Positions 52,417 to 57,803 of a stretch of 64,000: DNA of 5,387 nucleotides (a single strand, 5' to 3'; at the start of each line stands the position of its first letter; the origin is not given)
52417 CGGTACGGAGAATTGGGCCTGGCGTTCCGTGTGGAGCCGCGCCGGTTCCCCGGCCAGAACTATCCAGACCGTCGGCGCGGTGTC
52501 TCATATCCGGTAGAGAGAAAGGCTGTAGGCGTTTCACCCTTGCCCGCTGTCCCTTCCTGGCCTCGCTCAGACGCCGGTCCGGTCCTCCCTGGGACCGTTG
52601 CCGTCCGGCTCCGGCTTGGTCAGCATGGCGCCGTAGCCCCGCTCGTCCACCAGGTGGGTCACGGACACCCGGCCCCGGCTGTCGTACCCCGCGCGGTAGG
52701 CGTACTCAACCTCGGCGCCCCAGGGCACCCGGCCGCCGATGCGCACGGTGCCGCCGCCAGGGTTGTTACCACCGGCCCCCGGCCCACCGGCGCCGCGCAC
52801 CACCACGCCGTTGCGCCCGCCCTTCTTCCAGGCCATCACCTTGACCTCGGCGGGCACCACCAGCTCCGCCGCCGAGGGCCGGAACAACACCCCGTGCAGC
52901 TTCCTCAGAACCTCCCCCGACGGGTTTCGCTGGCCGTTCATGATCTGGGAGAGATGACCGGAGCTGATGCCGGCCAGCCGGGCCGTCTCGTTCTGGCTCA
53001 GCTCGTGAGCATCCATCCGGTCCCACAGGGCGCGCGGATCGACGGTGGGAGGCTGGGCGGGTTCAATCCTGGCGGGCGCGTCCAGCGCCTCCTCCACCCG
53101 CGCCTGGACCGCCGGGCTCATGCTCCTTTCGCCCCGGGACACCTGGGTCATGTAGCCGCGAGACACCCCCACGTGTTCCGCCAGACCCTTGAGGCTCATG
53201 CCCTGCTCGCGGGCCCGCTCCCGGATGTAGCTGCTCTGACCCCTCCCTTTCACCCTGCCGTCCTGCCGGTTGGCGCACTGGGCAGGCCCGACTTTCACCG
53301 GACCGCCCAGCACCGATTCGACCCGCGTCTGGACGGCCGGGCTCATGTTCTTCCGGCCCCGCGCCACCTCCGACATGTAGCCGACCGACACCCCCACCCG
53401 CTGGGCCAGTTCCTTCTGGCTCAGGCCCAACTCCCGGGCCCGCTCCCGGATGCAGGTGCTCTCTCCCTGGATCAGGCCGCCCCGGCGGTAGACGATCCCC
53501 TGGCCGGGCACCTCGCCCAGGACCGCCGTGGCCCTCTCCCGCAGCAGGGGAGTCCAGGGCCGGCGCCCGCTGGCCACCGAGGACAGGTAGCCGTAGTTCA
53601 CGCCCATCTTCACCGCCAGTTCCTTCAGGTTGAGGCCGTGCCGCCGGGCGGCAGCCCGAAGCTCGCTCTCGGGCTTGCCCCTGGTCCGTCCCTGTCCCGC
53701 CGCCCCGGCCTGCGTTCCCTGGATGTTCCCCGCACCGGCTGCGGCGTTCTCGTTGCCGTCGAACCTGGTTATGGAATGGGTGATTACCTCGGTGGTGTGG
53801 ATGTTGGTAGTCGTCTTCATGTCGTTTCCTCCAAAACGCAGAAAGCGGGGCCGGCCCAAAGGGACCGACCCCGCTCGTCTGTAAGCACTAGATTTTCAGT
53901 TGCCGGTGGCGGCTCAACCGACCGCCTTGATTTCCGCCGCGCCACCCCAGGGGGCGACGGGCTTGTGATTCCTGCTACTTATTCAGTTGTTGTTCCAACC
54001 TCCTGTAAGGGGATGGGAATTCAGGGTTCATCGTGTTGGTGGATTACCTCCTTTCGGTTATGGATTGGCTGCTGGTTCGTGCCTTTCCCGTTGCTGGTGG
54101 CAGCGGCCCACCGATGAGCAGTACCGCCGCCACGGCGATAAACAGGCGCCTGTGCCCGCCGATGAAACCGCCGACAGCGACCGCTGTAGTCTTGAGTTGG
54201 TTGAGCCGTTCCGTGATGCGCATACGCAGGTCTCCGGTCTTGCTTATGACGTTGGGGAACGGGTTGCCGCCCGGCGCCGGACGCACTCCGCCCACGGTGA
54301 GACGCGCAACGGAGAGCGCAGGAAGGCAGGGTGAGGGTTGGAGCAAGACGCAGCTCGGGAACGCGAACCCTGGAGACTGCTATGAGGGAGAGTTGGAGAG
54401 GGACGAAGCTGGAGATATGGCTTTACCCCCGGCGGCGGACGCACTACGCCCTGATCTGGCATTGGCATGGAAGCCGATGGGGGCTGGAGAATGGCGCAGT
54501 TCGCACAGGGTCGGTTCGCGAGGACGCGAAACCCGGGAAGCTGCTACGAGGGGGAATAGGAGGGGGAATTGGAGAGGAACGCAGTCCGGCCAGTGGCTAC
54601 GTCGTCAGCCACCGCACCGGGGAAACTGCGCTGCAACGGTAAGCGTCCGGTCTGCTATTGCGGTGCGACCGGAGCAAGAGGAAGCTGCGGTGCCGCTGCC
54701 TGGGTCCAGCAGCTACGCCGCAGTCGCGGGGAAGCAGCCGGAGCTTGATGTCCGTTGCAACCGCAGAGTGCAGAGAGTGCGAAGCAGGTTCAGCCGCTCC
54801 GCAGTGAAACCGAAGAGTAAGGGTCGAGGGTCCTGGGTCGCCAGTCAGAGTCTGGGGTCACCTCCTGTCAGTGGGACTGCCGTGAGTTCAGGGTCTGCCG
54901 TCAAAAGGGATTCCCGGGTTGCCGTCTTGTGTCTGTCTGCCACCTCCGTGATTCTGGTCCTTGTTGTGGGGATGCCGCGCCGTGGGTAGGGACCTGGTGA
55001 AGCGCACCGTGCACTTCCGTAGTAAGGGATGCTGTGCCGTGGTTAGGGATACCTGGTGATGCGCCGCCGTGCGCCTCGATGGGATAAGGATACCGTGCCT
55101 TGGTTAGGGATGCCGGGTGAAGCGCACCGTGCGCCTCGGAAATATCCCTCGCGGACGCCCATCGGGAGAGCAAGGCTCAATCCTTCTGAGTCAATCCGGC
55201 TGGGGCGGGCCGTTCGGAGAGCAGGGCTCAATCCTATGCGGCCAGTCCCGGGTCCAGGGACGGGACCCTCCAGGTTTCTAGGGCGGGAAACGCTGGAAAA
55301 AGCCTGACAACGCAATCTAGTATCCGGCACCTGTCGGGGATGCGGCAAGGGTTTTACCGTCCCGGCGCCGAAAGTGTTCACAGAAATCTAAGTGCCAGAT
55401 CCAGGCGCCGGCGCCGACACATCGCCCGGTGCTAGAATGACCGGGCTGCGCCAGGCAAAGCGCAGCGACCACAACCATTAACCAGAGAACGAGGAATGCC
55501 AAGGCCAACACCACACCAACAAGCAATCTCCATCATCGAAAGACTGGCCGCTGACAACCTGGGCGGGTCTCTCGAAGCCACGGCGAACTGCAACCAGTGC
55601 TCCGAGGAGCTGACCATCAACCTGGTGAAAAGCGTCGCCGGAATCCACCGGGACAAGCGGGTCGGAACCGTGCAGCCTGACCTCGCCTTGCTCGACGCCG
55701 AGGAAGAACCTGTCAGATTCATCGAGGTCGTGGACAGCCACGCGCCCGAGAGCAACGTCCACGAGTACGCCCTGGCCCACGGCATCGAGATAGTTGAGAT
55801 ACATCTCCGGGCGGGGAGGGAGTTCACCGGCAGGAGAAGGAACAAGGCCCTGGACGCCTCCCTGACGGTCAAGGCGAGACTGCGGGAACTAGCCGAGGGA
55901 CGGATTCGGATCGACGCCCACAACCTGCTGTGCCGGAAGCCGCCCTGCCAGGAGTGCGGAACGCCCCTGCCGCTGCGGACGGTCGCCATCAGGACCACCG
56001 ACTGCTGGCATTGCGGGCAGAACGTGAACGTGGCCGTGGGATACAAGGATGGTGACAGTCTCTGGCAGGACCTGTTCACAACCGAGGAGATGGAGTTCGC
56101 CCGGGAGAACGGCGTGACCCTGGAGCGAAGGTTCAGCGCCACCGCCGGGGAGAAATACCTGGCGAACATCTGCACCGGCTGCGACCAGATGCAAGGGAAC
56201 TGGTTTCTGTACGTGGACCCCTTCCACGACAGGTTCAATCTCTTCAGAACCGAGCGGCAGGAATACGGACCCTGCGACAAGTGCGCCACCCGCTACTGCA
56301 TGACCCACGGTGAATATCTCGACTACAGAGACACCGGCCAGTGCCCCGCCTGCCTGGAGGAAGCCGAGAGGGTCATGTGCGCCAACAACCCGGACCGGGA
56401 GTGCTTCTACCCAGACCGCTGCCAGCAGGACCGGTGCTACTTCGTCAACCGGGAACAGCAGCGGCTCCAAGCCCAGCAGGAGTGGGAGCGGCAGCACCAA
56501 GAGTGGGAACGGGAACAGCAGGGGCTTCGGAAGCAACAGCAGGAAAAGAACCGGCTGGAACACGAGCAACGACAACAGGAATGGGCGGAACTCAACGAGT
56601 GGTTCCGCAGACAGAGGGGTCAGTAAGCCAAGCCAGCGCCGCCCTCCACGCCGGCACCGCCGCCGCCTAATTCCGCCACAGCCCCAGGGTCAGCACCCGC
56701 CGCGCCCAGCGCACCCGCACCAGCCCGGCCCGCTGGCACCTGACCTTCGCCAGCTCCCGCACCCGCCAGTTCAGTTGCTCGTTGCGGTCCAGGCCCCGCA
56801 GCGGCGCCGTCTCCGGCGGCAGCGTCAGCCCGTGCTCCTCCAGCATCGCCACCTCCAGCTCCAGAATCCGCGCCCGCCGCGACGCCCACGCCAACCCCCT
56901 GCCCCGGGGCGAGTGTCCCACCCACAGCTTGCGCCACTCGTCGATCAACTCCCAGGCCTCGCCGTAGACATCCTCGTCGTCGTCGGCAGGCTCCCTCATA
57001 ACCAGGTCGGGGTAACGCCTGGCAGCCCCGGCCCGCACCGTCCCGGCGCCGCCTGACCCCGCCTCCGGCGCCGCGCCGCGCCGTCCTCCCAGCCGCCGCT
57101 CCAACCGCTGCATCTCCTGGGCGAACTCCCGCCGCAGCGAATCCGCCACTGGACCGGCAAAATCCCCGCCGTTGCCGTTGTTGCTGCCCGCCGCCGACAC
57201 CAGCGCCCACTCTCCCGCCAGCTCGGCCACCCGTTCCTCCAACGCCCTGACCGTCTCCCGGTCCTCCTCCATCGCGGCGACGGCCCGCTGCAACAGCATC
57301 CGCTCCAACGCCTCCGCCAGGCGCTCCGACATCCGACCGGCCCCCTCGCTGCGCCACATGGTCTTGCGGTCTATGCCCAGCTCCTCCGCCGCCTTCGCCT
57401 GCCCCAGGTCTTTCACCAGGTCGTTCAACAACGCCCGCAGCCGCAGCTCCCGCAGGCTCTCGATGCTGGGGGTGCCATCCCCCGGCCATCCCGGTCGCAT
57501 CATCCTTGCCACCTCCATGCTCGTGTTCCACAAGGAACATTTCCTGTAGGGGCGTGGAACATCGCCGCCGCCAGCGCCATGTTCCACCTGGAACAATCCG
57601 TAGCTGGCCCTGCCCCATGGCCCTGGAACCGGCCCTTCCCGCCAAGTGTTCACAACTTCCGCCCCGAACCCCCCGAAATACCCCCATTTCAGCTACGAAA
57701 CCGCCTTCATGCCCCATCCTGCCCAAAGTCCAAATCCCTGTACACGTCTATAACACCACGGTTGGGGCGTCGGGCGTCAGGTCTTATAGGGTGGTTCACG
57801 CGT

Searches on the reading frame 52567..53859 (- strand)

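Call 11: search_protein_families(library=pfam, proteins=[window:52567-53859:-], max_evalue=0.01)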
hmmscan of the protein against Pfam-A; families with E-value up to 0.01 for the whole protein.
window:52567-53859:- (430 aa): 17 families
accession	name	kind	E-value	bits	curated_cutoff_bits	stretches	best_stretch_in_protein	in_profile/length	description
PF01381.28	HTH_3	-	1.7e-26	92.4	23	2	283-325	6-48/55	Helix-turn-helix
PF13560.12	HTH_31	-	3.9e-23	82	27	3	138-185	7-55/64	Helix-turn-helix domain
PF13443.12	HTH_26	-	1.8e-08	34.9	22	0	278-321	2-46/63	Cro/C1-type HTH DNA-binding domain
PF04545.22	Sigma70_r4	-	2.8e-08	33.6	24.1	0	132-160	8-35/50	Sigma-70, region 4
PF12844.13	HTH_19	-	3.5e-06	27.3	30.2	0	287-321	13-47/64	Helix-turn-helix domain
PF13412.12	HTH_24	-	4.1e-06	26.7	21.9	0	145-160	17-32/48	Winged helix-turn-helix DNA-binding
PF00356.27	LacI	-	4.8e-06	26.7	27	0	149-183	3-37/46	Bacterial regulatory proteins, lacI family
PF01047.28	MarR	-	7.9e-06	26.1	24.6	0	217-242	14-39/59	MarR family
PF13744.12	HTH_37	-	1.4e-05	25.2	27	0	276-310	21-55/80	Helix-turn-helix domain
PF13518.12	HTH_28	-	1.7e-05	25.2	25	0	282-307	9-33/52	Helix-turn-helix domain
PF00165.29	HTH_AraC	-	0.0001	22.8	26.6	0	219-240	7-28/42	Bacterial regulatory helix-turn-helix proteins, AraC family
PF13384.12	HTH_23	-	0.00015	21.9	24.6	0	140-159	14-31/50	Homeodomain-like domain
PF13012.11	MitMem_reg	-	0.00034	20.9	26.6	0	207-259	18-70/113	Maintenance of mitochondrial structure and function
PF08281.18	Sigma70_r4_2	-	0.00035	20.6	25.7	0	142-160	23-41/54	Sigma-70, region 4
PF15943.11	YdaS_toxin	-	0.00048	20.3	30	0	147-186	10-49/65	Bacterial toxin YdaS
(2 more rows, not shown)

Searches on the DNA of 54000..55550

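Call 14: search_rna_families(source=window, start=54000, end=55550, threshold=evalue, max_evalue=5)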
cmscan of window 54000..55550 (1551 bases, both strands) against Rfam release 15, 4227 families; matches with E-value up to 5: 1.
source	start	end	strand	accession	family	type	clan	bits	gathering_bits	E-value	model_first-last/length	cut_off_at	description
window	54677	54808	-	RF02883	BcKCsr2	Gene; sRNA;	-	15.1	40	1.7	1-129/129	no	Burkholderia sRNA 2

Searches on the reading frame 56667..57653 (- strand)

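Call 11: search_protein_families(library=pfam, proteins=[window:56667-57653:-], max_evalue=0.01)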
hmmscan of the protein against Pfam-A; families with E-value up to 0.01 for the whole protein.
window:56667-57653:- (328 aa): 1 family
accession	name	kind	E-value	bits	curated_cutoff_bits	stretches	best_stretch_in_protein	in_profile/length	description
PF02954.25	HTH_8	-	0.0017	18.4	22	1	85-101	21-37/42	Bacterial regulatory protein, Fis family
